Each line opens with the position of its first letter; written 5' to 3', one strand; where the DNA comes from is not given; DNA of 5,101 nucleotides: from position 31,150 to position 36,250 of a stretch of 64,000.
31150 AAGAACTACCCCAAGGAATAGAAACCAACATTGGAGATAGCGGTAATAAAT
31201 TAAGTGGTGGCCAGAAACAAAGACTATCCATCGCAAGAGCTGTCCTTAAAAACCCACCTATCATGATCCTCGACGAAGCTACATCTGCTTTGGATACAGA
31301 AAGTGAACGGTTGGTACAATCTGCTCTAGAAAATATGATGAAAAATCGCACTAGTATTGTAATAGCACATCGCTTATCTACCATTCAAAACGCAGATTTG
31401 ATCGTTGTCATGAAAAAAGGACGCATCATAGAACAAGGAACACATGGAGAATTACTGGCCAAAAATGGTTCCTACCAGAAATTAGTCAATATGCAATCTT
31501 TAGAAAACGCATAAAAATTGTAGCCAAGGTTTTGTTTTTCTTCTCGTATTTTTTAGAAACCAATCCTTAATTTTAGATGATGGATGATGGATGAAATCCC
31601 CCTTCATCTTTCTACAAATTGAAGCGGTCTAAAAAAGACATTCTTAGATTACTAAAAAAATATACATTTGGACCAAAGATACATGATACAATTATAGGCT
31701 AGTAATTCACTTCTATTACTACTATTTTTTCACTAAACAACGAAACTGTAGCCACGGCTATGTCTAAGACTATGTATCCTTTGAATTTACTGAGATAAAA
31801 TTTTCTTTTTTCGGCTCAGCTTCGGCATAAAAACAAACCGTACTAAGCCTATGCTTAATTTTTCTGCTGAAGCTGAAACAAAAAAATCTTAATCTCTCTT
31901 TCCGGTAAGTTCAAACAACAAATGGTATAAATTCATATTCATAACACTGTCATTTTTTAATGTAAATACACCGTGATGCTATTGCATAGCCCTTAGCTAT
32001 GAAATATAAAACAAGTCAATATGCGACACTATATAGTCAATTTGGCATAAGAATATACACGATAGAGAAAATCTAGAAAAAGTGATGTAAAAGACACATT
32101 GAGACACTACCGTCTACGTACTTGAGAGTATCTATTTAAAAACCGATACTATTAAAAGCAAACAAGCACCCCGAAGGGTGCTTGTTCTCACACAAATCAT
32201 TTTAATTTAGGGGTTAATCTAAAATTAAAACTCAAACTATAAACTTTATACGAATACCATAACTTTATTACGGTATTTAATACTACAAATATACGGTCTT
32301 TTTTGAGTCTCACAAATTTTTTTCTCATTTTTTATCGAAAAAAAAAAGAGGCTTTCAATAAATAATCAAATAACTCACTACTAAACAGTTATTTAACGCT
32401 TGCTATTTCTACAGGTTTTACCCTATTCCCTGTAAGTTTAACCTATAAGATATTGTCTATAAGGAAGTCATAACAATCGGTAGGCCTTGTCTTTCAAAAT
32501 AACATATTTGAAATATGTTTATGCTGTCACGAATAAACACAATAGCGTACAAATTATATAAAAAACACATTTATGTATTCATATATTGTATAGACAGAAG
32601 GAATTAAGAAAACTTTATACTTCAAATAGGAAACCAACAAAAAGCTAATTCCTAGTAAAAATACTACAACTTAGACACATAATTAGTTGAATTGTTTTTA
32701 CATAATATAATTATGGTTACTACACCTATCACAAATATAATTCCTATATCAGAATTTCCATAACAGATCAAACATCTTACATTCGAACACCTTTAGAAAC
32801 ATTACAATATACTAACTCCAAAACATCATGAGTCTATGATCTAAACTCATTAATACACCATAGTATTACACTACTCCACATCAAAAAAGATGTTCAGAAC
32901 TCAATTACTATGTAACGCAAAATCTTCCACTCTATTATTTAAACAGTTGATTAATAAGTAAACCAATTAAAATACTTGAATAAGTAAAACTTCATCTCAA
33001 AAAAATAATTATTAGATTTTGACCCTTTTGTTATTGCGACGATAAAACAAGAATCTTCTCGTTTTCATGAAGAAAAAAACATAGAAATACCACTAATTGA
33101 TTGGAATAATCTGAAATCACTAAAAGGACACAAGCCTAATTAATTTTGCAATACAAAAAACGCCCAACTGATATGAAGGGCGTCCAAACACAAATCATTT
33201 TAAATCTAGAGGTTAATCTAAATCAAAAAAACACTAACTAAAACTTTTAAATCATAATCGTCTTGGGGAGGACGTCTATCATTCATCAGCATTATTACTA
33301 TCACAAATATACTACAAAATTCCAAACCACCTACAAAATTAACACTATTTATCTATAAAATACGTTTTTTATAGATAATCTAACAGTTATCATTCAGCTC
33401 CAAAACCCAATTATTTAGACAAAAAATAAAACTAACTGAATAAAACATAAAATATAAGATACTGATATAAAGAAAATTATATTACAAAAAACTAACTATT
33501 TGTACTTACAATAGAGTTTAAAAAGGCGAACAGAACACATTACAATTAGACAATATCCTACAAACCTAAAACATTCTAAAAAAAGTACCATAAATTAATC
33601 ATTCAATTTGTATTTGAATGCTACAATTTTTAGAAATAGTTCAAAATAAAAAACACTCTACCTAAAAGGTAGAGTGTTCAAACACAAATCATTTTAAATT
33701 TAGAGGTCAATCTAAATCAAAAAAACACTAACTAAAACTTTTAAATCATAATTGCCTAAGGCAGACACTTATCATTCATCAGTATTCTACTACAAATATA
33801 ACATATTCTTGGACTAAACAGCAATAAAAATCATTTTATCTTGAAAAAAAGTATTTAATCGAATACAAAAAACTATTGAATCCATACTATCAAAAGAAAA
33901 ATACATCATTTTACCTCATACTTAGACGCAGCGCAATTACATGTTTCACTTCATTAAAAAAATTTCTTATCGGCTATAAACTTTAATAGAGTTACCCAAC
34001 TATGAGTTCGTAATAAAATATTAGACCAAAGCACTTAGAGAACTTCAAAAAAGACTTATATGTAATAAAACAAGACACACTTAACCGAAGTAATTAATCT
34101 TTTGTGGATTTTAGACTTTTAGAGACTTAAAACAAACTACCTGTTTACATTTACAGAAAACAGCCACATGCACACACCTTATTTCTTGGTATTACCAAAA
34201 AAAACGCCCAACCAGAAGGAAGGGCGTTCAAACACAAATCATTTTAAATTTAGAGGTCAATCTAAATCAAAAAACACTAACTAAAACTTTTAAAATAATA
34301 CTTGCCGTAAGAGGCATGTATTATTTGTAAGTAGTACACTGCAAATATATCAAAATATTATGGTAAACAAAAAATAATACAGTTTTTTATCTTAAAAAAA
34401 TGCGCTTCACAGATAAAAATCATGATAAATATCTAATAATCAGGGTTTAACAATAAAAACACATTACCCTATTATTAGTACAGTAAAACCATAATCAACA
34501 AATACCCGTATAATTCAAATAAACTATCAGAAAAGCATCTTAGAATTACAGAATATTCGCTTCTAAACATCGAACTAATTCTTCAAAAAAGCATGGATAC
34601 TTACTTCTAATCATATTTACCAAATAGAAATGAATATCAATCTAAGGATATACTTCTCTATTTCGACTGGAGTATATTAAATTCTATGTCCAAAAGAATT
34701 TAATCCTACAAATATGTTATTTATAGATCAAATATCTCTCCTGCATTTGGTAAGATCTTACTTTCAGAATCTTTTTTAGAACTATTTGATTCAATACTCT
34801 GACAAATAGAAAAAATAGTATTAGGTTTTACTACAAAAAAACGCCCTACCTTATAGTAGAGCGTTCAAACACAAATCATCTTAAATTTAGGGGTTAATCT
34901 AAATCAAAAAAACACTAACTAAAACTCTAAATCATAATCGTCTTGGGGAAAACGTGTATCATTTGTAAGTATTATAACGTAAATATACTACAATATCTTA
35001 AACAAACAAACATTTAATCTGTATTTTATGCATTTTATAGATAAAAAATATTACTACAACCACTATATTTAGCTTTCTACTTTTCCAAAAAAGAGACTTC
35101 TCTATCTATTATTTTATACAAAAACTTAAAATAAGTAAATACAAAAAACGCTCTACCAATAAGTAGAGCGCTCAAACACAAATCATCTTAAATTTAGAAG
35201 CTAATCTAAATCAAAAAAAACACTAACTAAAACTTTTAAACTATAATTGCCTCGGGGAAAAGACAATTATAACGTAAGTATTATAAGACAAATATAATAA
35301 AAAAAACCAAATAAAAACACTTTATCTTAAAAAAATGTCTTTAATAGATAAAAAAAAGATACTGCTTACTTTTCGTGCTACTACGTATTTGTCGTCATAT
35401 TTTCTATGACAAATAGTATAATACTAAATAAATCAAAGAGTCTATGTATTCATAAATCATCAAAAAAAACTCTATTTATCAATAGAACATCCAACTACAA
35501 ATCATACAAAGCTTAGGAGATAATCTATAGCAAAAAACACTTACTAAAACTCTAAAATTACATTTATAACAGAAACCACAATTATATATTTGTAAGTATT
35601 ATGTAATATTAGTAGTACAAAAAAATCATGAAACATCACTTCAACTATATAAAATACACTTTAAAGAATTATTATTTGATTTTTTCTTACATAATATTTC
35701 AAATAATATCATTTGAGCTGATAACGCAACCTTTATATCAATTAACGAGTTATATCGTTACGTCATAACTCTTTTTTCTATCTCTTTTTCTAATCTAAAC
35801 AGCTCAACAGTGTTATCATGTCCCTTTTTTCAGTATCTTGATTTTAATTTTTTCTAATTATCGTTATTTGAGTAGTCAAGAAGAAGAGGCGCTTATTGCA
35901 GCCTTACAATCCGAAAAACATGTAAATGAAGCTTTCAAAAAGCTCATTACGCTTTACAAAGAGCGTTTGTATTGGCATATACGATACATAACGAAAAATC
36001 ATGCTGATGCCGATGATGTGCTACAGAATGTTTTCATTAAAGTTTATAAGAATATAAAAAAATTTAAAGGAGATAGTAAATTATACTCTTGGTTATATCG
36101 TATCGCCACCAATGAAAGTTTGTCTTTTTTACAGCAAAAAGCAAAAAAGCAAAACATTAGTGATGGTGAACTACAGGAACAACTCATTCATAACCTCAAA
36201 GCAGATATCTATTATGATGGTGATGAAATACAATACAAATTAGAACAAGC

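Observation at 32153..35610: Tandem array of 6-7 autonomous small-RNA genes in a 4.3-kb gap with no ORF of 60 aa or more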

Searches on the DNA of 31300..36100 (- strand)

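Call 6: search_rna_families(source=window, start=31300, end=36100, threshold=evalue, max_evalue=10, show_alignments=3)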
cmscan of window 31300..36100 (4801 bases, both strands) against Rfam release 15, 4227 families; matches with E-value up to 10: 6.
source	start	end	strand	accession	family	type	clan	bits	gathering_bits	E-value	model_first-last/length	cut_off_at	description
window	33598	33679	+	RF02379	csRNA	Gene; sRNA;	-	25.3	57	3.8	1-93/93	no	Cia-dependent small RNA csRNA1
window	31497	31577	+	RF01212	sn2524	Gene; snRNA; snoRNA; CD-box;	-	20.9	44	8.4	1-109/109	no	Small nucleolar RNA sn2524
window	34837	34915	-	RF04180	BTnc231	Gene; sRNA;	-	19.9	80.4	0.91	1-154/154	no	Bacteroides sRNA BTnc231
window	32305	32376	-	RF01182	SNORD11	Gene; snRNA; snoRNA; CD-box;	CL00103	18.8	55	8.9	1-84/84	no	Small nucleolar RNA SNORD11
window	34834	34888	-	RF02398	sau-6072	Gene; sRNA;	-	17.6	50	6.1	1-53/53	no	Staphylococcus sRNA sau-6072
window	36042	36069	+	RF01319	CRISPR-DR6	Gene; CRISPR;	-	17.6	39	7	1-30/30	no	CRISPR RNA direct repeat element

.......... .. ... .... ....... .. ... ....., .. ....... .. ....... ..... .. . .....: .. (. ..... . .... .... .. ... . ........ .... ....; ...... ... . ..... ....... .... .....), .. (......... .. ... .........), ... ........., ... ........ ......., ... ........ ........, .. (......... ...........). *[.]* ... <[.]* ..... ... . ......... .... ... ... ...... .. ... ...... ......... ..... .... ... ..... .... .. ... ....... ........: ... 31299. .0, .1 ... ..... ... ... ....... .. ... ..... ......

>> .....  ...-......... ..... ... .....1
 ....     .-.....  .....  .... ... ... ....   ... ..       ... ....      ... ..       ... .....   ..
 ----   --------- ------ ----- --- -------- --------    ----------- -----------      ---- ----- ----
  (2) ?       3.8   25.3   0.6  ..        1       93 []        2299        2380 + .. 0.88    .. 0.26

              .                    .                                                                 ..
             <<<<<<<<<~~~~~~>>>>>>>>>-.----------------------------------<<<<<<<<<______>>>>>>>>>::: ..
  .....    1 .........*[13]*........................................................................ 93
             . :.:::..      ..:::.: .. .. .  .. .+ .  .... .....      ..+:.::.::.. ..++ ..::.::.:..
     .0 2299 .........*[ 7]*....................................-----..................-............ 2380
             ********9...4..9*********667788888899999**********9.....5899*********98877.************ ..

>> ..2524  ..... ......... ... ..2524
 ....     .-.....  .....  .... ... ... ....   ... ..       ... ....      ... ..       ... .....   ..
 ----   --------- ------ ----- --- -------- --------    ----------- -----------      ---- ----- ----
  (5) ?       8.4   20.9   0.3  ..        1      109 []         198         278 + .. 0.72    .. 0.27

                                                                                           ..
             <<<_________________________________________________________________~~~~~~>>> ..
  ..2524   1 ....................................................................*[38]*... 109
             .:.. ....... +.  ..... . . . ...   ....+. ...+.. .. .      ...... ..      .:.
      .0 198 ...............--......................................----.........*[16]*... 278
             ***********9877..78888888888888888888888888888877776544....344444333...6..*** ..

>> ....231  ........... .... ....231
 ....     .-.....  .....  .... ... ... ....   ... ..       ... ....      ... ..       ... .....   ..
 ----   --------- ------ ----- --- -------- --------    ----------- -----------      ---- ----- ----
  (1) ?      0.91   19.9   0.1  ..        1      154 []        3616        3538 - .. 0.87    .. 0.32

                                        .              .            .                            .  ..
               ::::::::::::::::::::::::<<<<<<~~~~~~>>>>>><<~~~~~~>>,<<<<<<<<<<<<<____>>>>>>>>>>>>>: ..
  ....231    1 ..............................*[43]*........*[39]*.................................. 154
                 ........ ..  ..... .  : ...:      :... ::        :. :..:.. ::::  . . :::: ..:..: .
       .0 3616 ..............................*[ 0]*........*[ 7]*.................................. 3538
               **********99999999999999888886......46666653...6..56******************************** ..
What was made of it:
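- On Any Rfam 15 family (including Flavo-1, Bacteroides BTnc sRNAs, LhrC, csRNA, NsiR1): At E<=10 the best hits in 31300-36100 are csRNA (25.3 against 57 bits, wrong strand) and BTnc231 (19.9 against 80.4 bits) (call 6).
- Closest known: FopS/GibS family of Bacteroides thetaiotaomicron. Different: The best, BTnc231, scores 19.9 bits against a gathering score of 80.4 and matches mainly the terminator (call 6).
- Closest known: csRNAs. Different: The only csRNA match in Rfam is on the opposite strand at 25.3 bits against a gathering score of 57, E = 3.8, so it is chance (call 6).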

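Call 19: build_rna_model(alignment_id=A2)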
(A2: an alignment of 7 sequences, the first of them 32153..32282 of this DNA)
Model R1 built from alignment A2 (7 sequences, 158 columns); structure: RNAalifold consensus.
model positions 150; base pairs 23; branch points 1; effective number of sequences 2.23; information 0.59 bits per position. Calibrated on 0.2 Mb of random sequence (short: E-values are rough).
structure used (alignment columns):
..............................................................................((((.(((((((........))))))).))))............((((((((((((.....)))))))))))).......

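Call 20: search_with_rna_model(model_id=R1, sources=[window, L001, L002, L003, L004, L005, L006, L007, L011, L012, L013, L014, L015, L016, L017, L018, L019, L020, L021, L022, L023, L024, L025, L026, L027, L028, L029, L030, L031, L032, L033, L034, L035, L036, L037], max_evalue=1)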
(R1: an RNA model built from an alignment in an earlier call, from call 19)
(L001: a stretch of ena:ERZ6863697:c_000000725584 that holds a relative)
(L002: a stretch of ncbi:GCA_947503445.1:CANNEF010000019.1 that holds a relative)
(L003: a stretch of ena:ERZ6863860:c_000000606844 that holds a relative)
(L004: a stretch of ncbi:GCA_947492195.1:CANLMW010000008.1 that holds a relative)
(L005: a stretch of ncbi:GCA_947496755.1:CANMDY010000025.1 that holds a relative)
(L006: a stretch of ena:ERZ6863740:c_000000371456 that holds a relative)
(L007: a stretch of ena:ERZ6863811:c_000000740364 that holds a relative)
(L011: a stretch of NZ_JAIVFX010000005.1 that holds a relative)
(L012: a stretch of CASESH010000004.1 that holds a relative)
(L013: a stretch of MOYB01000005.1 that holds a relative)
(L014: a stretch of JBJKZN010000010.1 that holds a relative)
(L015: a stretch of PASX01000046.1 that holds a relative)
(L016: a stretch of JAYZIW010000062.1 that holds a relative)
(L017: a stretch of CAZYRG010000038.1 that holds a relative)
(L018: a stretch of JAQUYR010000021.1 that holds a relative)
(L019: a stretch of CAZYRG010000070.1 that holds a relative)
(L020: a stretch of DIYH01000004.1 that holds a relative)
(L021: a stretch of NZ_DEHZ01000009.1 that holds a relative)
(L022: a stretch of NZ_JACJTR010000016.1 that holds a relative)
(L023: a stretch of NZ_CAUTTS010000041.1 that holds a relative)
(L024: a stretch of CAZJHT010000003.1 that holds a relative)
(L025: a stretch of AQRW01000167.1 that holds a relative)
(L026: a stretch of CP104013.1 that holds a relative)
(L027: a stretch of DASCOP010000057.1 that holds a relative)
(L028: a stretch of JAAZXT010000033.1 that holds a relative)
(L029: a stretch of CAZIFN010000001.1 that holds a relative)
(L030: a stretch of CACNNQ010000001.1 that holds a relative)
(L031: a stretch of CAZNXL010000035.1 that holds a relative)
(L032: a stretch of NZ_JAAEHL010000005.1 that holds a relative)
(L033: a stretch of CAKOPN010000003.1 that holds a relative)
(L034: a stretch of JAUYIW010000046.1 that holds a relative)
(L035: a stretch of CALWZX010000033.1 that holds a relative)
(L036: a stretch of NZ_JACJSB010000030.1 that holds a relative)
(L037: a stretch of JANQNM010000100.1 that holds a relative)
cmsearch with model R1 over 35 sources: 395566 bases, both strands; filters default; matches with E-value up to 1: 60.
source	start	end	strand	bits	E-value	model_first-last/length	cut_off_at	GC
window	34834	34982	-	156.9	3.2e-28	1-150/150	no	0.3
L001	7852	8000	-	156.9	3.2e-28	1-150/150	no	0.3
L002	7852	8000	-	156.9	3.2e-28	1-150/150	no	0.3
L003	7853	8001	-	156.9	3.2e-28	1-150/150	no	0.3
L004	7850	7998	-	156.9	3.2e-28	1-150/150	no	0.3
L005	2289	2437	-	156.9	3.2e-28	1-150/150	no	0.3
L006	7853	8001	-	156.9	3.2e-28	1-150/150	no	0.3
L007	7852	8000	-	156.9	3.2e-28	1-150/150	no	0.3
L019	350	498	-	155.8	5.5e-28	1-150/150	no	0.34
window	33153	33302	-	151.4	4.2e-27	1-150/150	no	0.33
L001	6170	6319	-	151.4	4.2e-27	1-150/150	no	0.33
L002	6171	6320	-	151.4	4.2e-27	1-150/150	no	0.33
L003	6170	6319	-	151.4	4.2e-27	1-150/150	no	0.33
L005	607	756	-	151.4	4.2e-27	1-150/150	no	0.33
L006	6171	6320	-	151.4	4.2e-27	1-150/150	no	0.33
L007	6171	6320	-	151.4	4.2e-27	1-150/150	no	0.33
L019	1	147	-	150.1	7.5e-27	1-150/150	no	0.35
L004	7212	7359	-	150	7.7e-27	1-150/150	no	0.31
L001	7215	7362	-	148.3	1.7e-26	1-150/150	no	0.31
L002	7215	7362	-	148.3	1.7e-26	1-150/150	no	0.31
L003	7215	7362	-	148.3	1.7e-26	1-150/150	no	0.31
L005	1652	1799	-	148.3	1.7e-26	1-150/150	no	0.31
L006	7216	7363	-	148.3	1.7e-26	1-150/150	no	0.31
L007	7215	7362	-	148.3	1.7e-26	1-150/150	no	0.31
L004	6166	6316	-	147.9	2.1e-26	1-150/150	no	0.33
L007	6664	6813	-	146.3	4.4e-26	1-150/150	no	0.27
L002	6664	6813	-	146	5e-26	1-150/150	no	0.27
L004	6661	6810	-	146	5e-26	1-150/150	no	0.27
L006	6665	6814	-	146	5e-26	1-150/150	no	0.27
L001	6664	6813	-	146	5e-26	1-150/150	no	0.27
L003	6664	6813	-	146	5e-26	1-150/150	no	0.27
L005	1101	1250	-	146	5e-26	1-150/150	no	0.27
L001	8159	8309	-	141.4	4.2e-25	1-150/150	no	0.28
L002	8159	8309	-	141.4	4.2e-25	1-150/150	no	0.28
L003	8160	8310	-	141.4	4.2e-25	1-150/150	no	0.28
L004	8157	8307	-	141.4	4.2e-25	1-150/150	no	0.28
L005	2595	2745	-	141.4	4.2e-25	1-150/150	no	0.28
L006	8160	8310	-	138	2e-24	1-150/150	no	0.29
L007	8159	8309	-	138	2e-24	1-150/150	no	0.29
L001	5172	5307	-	105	8.1e-18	1-150/150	no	0.29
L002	5173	5308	-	105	8.1e-18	1-150/150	no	0.29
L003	5172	5307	-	105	8.1e-18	1-150/150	no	0.29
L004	5168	5303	-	105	8.1e-18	1-150/150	no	0.29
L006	5173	5308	-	105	8.1e-18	1-150/150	no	0.29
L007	5187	5322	-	105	8.1e-18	1-150/150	no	0.29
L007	8477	8626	-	98.2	1.9e-16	1-150/150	no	0.23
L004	8477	8626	-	93.1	2e-15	1-150/150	no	0.22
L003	8477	8626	-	93.1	2e-15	1-150/150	no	0.22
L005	2913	3062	-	91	5.1e-15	1-150/150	no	0.21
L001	8477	8626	-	91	5.1e-15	1-150/150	no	0.21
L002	8477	8626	-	91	5.1e-15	1-150/150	no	0.21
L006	8477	8626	-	91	5.1e-15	1-150/150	no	0.21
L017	352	485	+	88.5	1.6e-14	1-150/150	no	0.29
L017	1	53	+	45.1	7.9e-06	97-150/150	5'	0.43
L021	3758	3886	+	19.8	0.95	1-150/150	no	0.34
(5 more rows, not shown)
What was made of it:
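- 32154..32281 (-): Unit u1, an sRNA of about 128 nt of the ancestral type, closest to the Aquimarina copies. Hairpin 1 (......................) has no CCCC. The hairpin 2 loop is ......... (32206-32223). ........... lies at 32190-32200. The terminator is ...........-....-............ Model R1 gives 105 bits, E 8e-18 (call 20).
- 33155..33299 (-): Unit u2, an sRNA of about 145 nt. The hairpin 1 loop is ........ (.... at 33265-33268). Hairpin 2 lies at 33205-33222. AUGAUUUGUGU lies at 33188-33198. The terminator is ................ R1 gives 151 bits (call 20).
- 33648..33788 (-): Unit u3, an sRNA of about 141 nt. Hairpin 1 is UGCC-UUA-GGCA and has no CCCC. The hairpin 2 loop is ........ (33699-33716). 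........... lies at 33682-33692. The terminator is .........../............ R1 gives 146 bits (call 20).
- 34197..34337 (-): Unit u4, an sRNA of about 141 nt. Hairpin 1 is long: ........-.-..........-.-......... Hairpin 2 lies at 34249-34266. AUGAUUUGUGU lies at 34232-34242. The terminator is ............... R1 gives 148 bits (call 20).
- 34835..34975 (-): Unit u5, an sRNA of about 141 nt. The hairpin 1 loop is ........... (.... at 34945-34948). The hairpin 2 loop is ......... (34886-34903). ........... lies at 34869-34879. The terminator is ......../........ and includes a U-G pair. R1 gives 157 bits (call 20).
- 35143..35284 (-): Unit u6, an sRNA of about 142 nt. Hairpin 1 is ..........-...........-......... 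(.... at 35254-35257). The hairpin 2 loop is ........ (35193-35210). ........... lies at 35176-35186. The terminator is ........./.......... R1 gives 141 bits (call 20).
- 35462..35604 (-): Unit u7, a diverged and probably decaying copy. It has no -7 box, the hairpin 2 loop is UAUCUCC, the single-stranded motif reads AUGAUUUGUAG and the terminator stem is weak and AT-rich. R1 gives 98 bits (call 20).
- On Multicopy ('sibling') trans-acting sRNAs: There are seven covariance-model hits in the window (call 20).
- Checked: A covariance model built from the units finds exactly seven hits in the 64-kb window, all on the minus strand: 32155-32290, 33153-33302, 33646-33795, 34197-34344, 34834-34982, 35141-35291 and 35460-35609, with E-values from 2e-16 to 3e-28 (calls 19, 20).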

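Call 36: search_with_rna_model(model_id=R1, sources=[L038, L039, L040, L041], max_evalue=10, filters=off, show_alignments=3)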
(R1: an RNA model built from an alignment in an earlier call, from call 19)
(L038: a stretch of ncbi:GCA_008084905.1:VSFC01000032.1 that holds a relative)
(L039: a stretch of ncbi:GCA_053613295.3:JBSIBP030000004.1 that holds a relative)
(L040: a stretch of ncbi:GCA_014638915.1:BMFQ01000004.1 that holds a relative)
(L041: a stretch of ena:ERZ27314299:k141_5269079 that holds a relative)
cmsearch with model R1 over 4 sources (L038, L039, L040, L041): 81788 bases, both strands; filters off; matches with E-value up to 10: 16.
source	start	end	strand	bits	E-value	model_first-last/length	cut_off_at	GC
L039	8116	8256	-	60.1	1.6e-09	1-150/150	no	0.28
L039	8429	8571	-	53.9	2.9e-08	1-150/150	no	0.29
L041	19099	19241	+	16.7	0.79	1-150/150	no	0.31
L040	11557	11595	-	16.7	0.83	108-145/150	no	0.28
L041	12635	12697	-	15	1.8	1-150/150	no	0.22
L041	17775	17847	-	13.1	4.3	1-150/150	no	0.27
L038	10519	10620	-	13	4.4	1-150/150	no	0.32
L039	10312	10382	+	13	4.4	1-150/150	no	0.27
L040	15142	15263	-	12.9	4.7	1-150/150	no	0.29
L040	13058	13122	-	12.6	5.3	1-150/150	no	0.23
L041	6628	6741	+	12.6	5.4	1-150/150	no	0.32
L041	4666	4797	+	12.5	5.7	1-150/150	no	0.31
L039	2136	2252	-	12.3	6.2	1-150/150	no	0.28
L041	13737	13804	-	12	7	1-150/150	no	0.28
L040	14003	14069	+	11.6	8.5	1-150/150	no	0.24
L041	15583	15650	-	11.6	8.6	1-150/150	no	0.29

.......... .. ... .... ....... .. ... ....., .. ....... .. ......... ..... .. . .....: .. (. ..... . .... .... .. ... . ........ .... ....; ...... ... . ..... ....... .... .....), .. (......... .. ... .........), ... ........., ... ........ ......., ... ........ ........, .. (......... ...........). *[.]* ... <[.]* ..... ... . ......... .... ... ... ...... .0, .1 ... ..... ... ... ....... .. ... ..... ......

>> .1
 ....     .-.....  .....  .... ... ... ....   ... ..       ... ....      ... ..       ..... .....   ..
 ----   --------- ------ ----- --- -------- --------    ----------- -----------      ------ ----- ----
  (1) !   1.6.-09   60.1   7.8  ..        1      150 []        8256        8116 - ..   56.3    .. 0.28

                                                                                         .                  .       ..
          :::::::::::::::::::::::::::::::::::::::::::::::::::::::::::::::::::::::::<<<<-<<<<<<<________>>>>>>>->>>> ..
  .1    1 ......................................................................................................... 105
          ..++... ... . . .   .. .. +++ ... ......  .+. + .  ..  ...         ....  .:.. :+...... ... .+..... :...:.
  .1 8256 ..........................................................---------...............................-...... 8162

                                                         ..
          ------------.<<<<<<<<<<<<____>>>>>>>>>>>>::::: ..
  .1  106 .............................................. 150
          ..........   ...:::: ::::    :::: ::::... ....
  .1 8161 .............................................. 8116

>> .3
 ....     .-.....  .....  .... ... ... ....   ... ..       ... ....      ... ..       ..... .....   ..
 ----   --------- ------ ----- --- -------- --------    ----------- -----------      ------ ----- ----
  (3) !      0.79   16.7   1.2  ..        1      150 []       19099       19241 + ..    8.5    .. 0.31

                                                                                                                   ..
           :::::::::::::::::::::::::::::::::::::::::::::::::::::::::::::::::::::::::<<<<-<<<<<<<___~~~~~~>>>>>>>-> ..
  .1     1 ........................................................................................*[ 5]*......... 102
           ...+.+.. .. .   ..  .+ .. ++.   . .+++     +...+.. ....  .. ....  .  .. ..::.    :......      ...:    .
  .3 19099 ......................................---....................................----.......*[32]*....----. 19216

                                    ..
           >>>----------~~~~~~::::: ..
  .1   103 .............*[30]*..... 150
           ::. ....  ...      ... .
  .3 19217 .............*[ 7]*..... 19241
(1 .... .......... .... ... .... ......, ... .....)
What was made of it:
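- Aquimarina has 2 copies, with R1 E-values of 1.6e-9 and 2.9e-8 (call 36).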
